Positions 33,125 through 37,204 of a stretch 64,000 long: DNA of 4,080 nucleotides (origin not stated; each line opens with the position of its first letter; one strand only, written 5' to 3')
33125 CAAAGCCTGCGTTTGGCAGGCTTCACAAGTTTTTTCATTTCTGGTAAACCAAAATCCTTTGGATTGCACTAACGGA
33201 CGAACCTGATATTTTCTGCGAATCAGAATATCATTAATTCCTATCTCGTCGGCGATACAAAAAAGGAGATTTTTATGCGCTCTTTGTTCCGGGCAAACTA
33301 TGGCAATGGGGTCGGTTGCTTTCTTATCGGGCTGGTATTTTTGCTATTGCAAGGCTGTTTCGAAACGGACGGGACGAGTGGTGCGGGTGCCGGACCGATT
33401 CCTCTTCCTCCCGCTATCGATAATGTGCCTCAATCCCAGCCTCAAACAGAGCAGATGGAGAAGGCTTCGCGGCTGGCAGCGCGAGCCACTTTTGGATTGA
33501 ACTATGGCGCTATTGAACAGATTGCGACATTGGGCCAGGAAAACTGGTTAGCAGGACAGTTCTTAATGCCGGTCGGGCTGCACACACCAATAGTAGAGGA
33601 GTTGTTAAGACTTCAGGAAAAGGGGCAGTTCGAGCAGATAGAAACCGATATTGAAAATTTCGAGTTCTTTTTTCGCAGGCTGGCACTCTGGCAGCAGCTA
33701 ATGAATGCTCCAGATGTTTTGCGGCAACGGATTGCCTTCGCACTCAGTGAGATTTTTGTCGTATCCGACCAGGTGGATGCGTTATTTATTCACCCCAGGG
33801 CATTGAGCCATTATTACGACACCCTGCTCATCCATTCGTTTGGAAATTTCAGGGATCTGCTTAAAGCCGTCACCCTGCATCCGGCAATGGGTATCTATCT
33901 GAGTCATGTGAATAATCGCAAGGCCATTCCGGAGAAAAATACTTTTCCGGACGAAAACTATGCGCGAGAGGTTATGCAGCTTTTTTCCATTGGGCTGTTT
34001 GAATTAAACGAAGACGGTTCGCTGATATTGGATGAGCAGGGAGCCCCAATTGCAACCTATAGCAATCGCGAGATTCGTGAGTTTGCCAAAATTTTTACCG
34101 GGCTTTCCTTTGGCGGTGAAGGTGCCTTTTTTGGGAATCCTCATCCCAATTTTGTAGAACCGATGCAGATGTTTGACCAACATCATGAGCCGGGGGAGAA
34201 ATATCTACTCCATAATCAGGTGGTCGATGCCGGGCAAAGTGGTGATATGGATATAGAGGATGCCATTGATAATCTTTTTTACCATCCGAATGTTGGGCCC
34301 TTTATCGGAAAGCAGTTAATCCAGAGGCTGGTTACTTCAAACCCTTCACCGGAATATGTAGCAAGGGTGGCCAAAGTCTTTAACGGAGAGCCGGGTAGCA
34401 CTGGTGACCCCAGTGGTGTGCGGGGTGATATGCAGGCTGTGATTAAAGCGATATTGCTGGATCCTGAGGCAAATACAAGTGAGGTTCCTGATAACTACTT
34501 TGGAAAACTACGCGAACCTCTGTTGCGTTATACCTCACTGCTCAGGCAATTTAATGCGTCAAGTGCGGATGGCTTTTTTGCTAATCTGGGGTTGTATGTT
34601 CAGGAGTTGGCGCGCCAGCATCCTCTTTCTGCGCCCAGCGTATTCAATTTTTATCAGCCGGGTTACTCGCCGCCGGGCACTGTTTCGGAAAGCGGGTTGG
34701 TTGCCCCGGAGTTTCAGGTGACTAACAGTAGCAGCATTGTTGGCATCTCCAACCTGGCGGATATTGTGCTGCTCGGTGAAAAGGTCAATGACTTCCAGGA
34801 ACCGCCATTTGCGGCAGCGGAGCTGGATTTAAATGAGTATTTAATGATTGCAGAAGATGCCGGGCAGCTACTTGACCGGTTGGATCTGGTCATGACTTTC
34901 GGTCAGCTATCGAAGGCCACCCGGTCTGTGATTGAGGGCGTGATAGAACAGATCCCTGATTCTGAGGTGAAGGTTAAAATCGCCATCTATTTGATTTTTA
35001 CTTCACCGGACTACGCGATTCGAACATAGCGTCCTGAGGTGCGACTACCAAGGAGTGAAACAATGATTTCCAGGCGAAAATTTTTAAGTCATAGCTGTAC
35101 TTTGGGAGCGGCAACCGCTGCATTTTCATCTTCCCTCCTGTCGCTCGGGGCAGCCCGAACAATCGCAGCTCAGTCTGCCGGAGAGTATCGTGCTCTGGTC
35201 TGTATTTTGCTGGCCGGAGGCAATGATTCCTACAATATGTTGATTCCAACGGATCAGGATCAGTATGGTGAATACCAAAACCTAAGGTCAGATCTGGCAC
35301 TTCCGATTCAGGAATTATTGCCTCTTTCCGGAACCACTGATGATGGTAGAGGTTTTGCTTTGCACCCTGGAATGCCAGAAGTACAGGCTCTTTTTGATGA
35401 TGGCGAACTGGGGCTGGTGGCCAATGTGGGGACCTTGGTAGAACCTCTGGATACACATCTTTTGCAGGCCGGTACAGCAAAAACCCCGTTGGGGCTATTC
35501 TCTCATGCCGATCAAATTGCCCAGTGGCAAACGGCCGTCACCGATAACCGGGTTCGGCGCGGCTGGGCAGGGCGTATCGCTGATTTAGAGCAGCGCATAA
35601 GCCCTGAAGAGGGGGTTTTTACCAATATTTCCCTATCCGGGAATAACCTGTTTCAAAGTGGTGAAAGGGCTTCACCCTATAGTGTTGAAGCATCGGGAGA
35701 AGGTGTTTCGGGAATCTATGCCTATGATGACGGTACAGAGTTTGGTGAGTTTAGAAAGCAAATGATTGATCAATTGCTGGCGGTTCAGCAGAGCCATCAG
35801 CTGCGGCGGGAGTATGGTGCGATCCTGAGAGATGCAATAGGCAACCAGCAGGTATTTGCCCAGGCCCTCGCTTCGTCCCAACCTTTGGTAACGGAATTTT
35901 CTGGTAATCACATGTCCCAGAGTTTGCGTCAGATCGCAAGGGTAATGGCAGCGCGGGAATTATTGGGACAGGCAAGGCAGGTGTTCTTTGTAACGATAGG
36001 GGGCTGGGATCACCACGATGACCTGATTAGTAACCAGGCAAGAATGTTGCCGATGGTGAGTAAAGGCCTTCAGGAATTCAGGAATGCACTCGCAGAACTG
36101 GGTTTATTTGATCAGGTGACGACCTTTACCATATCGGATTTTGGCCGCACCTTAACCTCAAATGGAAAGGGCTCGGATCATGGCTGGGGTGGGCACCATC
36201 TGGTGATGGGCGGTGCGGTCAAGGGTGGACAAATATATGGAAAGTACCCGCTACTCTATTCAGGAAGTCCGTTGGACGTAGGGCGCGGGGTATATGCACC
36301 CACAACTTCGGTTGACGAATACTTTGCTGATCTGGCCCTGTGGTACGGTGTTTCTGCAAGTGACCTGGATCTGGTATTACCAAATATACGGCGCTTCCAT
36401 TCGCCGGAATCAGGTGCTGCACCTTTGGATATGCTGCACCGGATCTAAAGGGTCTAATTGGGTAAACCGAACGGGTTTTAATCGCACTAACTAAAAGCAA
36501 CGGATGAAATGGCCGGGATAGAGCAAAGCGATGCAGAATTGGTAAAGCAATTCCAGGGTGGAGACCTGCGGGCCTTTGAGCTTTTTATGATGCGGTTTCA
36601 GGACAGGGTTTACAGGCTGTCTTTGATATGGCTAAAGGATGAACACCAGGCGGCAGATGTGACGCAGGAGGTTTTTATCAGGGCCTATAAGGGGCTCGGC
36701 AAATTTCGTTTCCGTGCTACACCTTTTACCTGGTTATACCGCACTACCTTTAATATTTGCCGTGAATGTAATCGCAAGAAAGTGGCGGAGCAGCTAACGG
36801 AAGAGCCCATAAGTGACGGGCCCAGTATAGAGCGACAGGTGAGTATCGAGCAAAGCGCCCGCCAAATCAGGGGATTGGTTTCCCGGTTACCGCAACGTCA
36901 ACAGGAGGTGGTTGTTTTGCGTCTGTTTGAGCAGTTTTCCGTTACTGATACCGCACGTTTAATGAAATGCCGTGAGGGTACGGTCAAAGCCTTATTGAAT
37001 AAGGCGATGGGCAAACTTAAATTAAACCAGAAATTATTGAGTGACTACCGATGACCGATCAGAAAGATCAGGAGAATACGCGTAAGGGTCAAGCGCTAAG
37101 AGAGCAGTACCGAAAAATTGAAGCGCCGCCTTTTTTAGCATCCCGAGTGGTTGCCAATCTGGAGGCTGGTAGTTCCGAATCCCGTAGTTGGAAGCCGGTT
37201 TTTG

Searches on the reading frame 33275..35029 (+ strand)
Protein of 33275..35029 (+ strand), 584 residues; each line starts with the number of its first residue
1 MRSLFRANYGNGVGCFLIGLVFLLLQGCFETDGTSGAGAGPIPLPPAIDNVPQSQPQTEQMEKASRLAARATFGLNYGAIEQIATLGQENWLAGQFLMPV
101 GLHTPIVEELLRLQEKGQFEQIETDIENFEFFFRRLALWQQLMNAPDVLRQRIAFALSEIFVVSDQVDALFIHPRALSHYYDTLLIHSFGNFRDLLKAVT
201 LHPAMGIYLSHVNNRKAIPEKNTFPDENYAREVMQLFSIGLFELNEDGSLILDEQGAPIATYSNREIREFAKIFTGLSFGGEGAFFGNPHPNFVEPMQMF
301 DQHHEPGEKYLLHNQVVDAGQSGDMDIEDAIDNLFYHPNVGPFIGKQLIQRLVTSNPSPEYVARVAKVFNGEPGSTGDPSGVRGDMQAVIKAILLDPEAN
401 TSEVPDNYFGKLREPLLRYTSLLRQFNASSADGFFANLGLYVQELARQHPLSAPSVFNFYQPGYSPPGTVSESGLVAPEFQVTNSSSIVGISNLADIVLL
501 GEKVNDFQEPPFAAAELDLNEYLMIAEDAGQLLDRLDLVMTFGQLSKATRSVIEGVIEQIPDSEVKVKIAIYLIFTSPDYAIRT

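Call 33: search_protein_families(library=pfam, proteins=[window:33275-35029:+], max_evalue=0.00001)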
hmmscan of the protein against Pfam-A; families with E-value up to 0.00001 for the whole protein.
window:33275-35029:+ (584 aa): 1 family
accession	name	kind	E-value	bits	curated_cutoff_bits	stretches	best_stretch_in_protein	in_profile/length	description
PF08811.16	DUF1800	-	4.6e-83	280.2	26.1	1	66-581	1-418/419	Protein of unknown function (DUF1800)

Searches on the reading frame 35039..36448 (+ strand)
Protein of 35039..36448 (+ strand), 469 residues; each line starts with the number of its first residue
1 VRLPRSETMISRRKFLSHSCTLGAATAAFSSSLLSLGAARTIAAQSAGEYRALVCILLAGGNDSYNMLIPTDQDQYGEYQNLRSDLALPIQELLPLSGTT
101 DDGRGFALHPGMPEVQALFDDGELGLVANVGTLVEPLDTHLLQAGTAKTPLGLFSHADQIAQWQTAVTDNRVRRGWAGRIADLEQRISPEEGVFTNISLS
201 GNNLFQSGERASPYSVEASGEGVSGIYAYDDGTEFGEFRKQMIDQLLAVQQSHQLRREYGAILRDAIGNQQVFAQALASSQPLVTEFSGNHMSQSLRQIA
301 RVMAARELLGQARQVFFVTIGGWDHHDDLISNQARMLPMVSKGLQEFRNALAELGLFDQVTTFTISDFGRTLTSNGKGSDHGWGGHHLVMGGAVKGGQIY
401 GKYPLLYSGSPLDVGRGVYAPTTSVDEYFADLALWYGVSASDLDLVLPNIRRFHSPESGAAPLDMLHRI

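Call 33: search_protein_families(library=pfam, proteins=[window:35039-36448:+], max_evalue=0.00001)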
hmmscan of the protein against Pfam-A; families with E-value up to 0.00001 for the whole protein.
window:35039-36448:+ (469 aa): 1 family
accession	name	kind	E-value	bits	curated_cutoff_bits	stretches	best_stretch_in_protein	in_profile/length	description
PF07394.17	DUF1501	-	6.4e-40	137.9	27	1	51-414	2-339/390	Protein of unknown function (DUF1501)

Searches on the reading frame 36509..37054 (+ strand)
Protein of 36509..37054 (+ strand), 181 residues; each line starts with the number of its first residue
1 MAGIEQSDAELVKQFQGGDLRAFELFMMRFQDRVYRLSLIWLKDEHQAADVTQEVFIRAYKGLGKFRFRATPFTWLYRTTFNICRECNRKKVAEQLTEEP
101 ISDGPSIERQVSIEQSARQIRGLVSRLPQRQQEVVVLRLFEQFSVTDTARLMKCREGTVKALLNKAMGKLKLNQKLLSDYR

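Call 33: search_protein_families(library=pfam, proteins=[window:36509-37054:+], max_evalue=0.00001)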
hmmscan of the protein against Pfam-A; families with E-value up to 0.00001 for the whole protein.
window:36509-37054:+ (181 aa): 3 families
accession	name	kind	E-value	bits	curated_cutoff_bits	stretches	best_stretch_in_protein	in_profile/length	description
PF08281.18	Sigma70_r4_2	-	1.8e-11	43.9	25.7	1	118-170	2-54/54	Sigma-70, region 4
PF04542.20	Sigma70_r2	-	8.9e-10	38.7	24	1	28-85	3-62/71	Sigma-70 region 2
PF04545.22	Sigma70_r4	-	1.8e-08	34.2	24.1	1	125-171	3-49/50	Sigma-70, region 4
